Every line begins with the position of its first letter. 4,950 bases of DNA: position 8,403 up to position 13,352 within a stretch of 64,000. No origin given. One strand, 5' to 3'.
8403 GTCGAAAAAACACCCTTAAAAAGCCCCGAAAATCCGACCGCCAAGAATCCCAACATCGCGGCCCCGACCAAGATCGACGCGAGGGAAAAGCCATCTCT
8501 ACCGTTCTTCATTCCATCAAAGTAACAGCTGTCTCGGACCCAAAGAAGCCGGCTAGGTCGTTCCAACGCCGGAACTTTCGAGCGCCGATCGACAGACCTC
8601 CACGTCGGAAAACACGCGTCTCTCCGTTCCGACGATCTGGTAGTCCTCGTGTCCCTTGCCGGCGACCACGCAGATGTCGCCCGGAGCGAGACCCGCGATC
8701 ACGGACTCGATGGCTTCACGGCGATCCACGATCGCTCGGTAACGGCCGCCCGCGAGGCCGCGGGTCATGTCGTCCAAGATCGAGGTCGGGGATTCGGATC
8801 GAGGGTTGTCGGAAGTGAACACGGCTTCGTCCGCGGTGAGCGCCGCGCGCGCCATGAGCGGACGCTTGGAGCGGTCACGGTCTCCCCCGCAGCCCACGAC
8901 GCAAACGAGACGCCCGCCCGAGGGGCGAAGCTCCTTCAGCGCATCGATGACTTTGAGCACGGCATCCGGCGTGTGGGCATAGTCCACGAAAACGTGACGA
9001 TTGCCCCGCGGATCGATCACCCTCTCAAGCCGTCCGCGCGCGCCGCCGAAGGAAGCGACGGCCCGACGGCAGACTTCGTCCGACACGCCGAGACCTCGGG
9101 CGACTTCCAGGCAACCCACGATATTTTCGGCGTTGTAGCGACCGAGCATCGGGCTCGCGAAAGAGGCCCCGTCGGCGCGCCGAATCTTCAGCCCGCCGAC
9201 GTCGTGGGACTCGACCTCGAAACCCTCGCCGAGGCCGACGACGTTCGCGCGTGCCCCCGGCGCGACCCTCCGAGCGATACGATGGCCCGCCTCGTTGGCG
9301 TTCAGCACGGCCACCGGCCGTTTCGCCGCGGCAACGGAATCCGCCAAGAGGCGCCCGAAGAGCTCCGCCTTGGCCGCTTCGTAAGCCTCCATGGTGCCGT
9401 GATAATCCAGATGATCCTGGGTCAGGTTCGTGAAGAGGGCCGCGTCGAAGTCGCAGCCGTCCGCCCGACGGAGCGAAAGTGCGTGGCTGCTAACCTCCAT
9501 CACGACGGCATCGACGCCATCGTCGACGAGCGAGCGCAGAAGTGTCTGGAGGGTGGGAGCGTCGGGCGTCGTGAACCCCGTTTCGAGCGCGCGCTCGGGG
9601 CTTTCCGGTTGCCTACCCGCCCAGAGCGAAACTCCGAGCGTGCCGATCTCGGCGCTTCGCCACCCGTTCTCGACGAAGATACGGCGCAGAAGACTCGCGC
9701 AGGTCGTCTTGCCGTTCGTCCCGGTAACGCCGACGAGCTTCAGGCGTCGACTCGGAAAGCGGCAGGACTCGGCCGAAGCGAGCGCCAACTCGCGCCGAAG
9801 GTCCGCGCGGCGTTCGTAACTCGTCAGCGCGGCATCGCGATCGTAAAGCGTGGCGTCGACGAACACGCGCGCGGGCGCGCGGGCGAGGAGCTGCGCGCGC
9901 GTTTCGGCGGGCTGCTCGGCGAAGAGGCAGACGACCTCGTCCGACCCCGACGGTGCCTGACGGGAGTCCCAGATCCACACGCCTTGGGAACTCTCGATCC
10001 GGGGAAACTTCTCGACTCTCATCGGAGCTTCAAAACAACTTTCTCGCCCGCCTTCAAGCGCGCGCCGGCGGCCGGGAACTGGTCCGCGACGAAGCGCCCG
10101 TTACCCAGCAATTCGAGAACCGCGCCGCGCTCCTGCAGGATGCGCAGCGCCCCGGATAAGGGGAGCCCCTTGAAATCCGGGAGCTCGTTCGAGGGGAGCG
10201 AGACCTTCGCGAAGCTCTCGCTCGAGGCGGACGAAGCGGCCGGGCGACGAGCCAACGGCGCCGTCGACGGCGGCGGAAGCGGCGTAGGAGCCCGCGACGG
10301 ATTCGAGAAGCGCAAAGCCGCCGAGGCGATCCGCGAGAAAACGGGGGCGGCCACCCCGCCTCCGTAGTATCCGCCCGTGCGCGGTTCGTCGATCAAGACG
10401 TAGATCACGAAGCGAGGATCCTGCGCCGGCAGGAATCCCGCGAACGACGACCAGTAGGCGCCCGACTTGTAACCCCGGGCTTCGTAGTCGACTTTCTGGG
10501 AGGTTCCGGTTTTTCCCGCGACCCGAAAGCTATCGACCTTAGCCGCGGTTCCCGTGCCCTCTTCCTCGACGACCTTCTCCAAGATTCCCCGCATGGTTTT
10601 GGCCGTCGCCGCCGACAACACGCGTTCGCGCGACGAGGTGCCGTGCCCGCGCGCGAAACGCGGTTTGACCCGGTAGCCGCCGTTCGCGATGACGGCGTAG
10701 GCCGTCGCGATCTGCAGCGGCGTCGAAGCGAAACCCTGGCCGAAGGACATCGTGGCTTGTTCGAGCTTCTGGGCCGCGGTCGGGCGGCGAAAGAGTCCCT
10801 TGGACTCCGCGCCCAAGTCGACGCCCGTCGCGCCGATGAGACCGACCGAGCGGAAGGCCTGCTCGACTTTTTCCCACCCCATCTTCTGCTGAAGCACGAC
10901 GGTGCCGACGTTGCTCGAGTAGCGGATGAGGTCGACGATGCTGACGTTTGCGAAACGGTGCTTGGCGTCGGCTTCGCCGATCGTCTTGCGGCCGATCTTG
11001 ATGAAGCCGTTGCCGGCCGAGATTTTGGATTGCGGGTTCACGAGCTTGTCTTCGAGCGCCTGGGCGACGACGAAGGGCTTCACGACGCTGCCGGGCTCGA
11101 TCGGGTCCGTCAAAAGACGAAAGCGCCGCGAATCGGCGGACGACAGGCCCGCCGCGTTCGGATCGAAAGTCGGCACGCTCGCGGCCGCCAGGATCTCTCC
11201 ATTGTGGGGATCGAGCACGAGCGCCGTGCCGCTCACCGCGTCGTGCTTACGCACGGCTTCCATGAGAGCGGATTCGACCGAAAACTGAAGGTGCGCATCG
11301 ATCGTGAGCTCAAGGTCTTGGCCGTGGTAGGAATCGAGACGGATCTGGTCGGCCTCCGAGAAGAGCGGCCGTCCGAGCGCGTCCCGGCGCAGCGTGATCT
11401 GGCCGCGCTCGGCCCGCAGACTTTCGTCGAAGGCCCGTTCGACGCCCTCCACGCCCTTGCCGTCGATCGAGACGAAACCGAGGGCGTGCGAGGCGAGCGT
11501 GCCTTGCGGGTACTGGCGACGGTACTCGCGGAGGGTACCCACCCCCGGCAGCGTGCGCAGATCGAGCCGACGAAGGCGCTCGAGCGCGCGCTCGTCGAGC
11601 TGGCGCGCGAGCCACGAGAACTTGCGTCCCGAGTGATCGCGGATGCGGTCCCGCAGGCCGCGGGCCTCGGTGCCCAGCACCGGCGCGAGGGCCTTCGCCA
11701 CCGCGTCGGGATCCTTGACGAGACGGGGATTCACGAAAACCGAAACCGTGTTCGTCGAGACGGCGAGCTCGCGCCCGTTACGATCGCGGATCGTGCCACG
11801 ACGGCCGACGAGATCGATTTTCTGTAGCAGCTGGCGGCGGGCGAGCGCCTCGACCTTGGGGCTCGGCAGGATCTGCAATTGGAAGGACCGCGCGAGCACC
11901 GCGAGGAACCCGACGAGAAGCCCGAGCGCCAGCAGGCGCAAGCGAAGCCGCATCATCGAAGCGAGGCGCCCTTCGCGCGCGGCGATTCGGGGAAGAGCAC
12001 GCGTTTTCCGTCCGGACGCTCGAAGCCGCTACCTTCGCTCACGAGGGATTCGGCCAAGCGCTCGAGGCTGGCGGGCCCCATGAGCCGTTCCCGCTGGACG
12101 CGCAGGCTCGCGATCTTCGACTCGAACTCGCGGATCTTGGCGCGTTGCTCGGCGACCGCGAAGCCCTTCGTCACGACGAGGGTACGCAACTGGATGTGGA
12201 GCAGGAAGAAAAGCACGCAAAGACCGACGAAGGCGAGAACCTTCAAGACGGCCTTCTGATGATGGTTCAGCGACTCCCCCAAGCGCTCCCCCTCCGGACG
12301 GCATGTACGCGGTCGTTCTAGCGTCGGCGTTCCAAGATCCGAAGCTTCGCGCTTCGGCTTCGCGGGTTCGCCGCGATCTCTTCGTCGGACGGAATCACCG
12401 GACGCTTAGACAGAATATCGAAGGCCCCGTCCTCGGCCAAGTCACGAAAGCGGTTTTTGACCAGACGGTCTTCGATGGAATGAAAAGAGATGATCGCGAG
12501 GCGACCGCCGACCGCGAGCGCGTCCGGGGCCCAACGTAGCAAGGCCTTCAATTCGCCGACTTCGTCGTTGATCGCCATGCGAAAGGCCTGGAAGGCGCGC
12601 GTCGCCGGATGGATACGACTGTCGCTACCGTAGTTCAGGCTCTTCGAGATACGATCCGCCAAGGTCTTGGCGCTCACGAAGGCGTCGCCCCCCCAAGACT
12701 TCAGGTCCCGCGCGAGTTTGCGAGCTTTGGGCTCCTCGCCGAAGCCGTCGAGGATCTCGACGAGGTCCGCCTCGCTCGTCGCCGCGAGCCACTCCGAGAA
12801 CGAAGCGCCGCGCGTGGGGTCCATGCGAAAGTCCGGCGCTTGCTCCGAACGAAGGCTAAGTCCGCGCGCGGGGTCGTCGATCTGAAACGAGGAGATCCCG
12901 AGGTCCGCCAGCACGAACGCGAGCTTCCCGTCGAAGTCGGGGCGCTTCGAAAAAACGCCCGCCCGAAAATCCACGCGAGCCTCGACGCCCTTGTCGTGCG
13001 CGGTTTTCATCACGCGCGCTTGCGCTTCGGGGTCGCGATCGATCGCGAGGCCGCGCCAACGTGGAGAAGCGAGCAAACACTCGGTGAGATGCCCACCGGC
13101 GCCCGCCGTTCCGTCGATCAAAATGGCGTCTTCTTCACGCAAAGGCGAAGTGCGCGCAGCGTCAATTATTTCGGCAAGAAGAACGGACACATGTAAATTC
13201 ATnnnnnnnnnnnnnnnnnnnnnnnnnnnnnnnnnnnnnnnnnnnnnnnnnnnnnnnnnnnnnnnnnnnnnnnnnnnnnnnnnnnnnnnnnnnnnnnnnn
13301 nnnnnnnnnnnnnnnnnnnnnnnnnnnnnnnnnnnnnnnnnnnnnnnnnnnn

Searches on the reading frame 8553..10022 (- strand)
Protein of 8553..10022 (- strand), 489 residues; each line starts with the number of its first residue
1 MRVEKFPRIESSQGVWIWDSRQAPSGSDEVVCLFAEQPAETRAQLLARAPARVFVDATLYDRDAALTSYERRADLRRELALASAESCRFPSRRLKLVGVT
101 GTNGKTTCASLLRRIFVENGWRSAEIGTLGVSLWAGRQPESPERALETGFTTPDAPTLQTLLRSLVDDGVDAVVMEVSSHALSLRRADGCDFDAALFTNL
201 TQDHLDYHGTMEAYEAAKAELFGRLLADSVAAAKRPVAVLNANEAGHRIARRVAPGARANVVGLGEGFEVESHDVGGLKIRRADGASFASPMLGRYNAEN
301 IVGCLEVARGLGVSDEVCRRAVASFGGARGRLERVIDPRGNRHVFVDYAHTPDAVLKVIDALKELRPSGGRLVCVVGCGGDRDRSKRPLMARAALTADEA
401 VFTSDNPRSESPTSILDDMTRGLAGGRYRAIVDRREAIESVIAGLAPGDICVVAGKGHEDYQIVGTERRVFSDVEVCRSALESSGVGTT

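Call 7: search_protein_families(library=pfam, proteins=[window:8553-10022:-])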
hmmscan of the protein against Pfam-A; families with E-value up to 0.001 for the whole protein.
window:8553-10022:- (489 aa): 2 families
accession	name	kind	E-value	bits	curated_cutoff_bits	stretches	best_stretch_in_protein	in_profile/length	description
PF08245.18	Mur_ligase_M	-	4.9e-40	138.1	24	1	99-307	1-199/200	Mur ligase middle domain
PF02875.26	Mur_ligase_C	-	2.4e-29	103.2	28.4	1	330-457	1-127/127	Mur ligase, glutamate ligase domain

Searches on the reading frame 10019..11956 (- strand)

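Call 7: search_protein_families(library=pfam, proteins=[window:10019-11956:-])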
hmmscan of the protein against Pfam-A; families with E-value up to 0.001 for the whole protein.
window:10019-11956:- (645 aa): 5 families
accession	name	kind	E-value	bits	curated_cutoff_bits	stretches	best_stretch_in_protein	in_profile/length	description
PF00905.27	Transpeptidase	-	3.2e-68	230.6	22.1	1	243-543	1-297/299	Penicillin binding protein transpeptidase domain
PF03717.20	PBP_dimer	-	1.2e-18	68.6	24.4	1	51-198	4-176/180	Penicillin-binding Protein dimerisation domain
PF03793.24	PASTA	-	8.1e-08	32.6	23.2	1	591-644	2-62/64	PASTA domain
PF21922.1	PBP_dimer_2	-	1.8e-06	28.5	27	1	144-191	22-68/83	Penicillin binding protein A dimerisation domain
PF13354.11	Beta-lactamase2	-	0.00089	19.1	22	0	290-490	25-194/214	Beta-lactamase enzyme family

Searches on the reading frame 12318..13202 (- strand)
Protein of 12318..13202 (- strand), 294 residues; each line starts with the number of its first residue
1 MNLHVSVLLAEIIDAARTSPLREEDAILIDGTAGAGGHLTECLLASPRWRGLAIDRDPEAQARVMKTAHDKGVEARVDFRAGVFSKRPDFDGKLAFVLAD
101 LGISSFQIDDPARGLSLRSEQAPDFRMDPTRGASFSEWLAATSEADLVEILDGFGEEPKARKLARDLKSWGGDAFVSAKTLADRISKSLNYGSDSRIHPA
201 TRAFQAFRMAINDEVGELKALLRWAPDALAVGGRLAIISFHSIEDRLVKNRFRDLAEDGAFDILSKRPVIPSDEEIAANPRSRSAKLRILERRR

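Call 7: search_protein_families(library=pfam, proteins=[window:12318-13202:-])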
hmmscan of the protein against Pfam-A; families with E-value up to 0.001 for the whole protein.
window:12318-13202:- (294 aa): 1 family
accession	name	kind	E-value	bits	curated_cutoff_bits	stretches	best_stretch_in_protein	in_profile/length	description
PF01795.25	Methyltransf_5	-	1.2e-69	235.6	27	1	3-292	3-308/309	MraW methylase family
